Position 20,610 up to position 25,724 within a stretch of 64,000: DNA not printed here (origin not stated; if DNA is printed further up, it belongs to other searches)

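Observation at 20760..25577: Single 1605-aa polypeptide carrying both a GH2 and a GH35 catalytic module, next to the hexuronate cluster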

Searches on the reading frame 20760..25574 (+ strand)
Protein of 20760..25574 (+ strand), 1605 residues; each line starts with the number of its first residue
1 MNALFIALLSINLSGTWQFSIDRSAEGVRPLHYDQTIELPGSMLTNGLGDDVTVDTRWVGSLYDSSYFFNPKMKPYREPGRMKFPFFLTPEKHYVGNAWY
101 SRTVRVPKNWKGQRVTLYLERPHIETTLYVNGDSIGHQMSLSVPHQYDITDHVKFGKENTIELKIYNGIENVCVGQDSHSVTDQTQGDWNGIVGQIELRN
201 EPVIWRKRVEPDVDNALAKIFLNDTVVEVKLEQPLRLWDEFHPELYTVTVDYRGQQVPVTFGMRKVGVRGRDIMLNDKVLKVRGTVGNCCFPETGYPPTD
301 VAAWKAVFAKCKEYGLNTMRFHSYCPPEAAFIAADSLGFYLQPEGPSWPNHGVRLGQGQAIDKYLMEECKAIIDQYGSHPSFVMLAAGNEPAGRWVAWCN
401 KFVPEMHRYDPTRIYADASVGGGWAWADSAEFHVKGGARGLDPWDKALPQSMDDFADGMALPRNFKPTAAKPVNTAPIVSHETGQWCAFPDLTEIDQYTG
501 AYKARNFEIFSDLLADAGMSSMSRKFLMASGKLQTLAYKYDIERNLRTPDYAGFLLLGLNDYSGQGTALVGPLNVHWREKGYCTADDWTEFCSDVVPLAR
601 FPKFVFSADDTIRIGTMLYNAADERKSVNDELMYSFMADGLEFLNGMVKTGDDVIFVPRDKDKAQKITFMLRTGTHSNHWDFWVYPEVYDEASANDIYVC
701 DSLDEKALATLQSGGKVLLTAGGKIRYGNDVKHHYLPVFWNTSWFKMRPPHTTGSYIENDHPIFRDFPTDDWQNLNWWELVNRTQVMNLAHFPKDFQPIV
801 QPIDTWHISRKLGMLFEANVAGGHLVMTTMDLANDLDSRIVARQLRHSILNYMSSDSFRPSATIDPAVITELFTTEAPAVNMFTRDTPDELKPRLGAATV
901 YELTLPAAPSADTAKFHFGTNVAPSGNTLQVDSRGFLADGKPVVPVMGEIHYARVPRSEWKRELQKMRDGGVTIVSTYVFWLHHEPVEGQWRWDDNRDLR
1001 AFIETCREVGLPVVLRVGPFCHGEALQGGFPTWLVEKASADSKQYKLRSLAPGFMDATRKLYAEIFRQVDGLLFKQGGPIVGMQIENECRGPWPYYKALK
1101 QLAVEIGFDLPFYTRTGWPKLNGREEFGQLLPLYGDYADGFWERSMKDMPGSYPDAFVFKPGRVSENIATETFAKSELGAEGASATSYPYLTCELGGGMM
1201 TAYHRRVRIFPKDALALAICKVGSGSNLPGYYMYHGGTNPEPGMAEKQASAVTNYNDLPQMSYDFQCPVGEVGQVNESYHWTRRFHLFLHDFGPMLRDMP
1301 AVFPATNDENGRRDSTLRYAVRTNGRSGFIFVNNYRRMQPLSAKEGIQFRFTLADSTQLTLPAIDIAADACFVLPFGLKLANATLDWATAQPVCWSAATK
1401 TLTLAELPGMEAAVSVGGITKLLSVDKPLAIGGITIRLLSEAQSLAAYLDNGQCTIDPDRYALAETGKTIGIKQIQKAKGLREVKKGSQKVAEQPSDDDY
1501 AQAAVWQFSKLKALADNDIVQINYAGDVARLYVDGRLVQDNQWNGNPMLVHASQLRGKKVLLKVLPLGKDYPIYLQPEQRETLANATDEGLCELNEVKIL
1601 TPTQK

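Call 3: search_protein_families(library=pfam, proteins=[window:20760-25574:+], max_evalue=0.01)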
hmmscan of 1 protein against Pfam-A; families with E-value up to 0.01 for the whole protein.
window:20760-25574:+ (1605 aa): 5 families
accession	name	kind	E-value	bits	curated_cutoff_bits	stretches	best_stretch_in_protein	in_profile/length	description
PF01301.25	Glyco_hydro_35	-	3.1e-55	188.4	27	1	936-1286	2-316/319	Glycosyl hydrolases family 35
PF02837.24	Glyco_hydro_2_N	-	3.6e-12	47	28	1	13-184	4-152/169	Glycosyl hydrolases family 2, sugar binding domain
PF02449.21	Glyco_hydro_42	-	1.5e-07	31.6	21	1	954-1089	6-138/376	Beta-galactosidase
PF22666.2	Glyco_hydro_2_N2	-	7e-06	26.6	27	1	97-180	49-132/167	Glycosyl hydrolase 2 galactose-binding domain-like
PF00703.27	Glyco_hydro_2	-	0.00018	22.7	23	1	222-264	68-109/109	Glycosyl hydrolases family 2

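Call 4: search_protein_families(library=ncbifam, proteins=[window:20760-25574:+], max_evalue=0.01)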
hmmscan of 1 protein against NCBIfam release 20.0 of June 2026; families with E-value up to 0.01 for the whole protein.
window:20760-25574:+ (1605 aa): 13 families
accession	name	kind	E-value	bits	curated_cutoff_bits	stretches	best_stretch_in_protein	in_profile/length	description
NF049890.1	Bet1-4galacdseBT4151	equivalog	0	1164.3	1500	2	226-893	280-951/952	exo-beta-1,4-galactosidase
NF041127.1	exo_beta_glucsam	equivalog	3.2e-24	85.1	1500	1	930-1089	4-179/782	exo-beta-D-glucosaminidase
NF041462.1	GalA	equivalog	6.6e-18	64.2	900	2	98-165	84-151/763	beta-galactosidase GalA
NF007538.0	PRK10150.1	equivalog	2.5e-15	55.8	544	1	92-176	61-147/607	beta-glucuronidase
NF049891.1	Bet1-4galacdseBT4156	equivalog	2.2e-13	49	1700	2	99-171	80-153/946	exo-beta-1,4-galactosidase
NF052611.1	beta_gal_Bga2A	equivalog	3.9e-12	45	999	2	11-167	38-183/1007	beta-galactosidase, LacZ type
NF041100.1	betagal_LacZ_Ttogales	equivalog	6.1e-12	44.1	2000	2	66-165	77-176/1090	beta-galactosidase LacZ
NF041463.1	GalB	equivalog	8.8e-12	43.6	900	2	95-168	133-206/869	beta-galactosidase GalB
NF050095.1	BetGlucuronLacZ4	equivalog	8.6e-10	37.3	950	1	95-168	59-132/666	beta-glucuronidase LacZ4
NF007666.0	PRK10340.1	equivalog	2.6e-08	32.2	1284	2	99-168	112-180/1030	beta-galactosidase subunit alpha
NF045579.1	rhamnoside_JR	domain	7.5e-08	32.6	50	1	92-177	36-120/123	glycosylhydrolase-like jelly roll fold domain-containing protein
NF007074.0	PRK09525.1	subfamily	7e-07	27.4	1221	1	224-391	289-463/1027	beta-galactosidase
NF049877.1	GlucurArabfur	equivalog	0.00068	17.3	1800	1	96-164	422-490/1400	beta-d-glucuronidase/beta-L-arabinofuranosidase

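Call 5: search_solved_structures(query=window:20760-25574:+, max_evalue=0.001)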
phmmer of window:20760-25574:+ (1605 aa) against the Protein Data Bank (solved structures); distinct sequences matched with E-value up to 0.001: 91 (the best 60 are shown).
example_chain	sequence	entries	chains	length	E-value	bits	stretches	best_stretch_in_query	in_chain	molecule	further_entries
8u01_A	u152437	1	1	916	2.9e-195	654.5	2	223-874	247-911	Glycosyl hydrolase family 2, sugar binding domain protein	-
3wez_A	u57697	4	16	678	1.9e-32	114.8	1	934-1117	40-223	Beta-galactosidase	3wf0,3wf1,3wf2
3thc_A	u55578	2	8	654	2.1e-32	114.7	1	934-1117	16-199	Beta-galactosidase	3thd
7kdv_A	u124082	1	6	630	2.3e-32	114.5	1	930-1091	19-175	Beta-galactosidase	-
3wf3_A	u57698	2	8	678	4.9e-32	113.4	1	934-1117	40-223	Beta-galactosidase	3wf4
8fa5_B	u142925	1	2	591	6.9e-31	109.6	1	932-1111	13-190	Beta-galactosidase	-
4e8c_A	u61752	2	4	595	1.1e-28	102.3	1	935-1117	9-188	Glycosyl hydrolase, family 35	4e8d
3d3a_A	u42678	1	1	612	2.9e-28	100.9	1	925-1112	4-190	Beta-galactosidase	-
6eon_A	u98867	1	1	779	1.4e-27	98.7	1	925-1112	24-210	Beta-galactosidase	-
8h25_A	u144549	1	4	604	3.2e-27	97.5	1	934-1122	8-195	Beta-galactosidase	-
3w5f_A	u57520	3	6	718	7.7e-27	96.2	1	929-1093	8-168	Beta-galactosidase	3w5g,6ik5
6ik6_A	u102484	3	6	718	2.9e-26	94.3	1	929-1093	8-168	Beta-galactosidase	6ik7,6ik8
4mad_A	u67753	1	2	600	8.2e-26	92.8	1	934-1090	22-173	Beta-galactosidase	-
8oug_A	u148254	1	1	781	5.1e-22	80.2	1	932-1089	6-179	Beta-galactosidase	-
5gsm_A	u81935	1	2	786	6.7e-22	79.8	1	932-1089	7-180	Exo-beta-D-glucosaminidase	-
3gm8_A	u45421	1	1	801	1.5e-12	48.8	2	231-415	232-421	Glycoside hydrolase family 2, candidate beta-glycosidase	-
9bey_A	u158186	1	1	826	1.2e-11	45.9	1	228-415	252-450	GH2 beta-galactosidase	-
6s6z_A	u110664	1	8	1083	2.3e-10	41.6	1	234-395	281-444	Beta-galactosidase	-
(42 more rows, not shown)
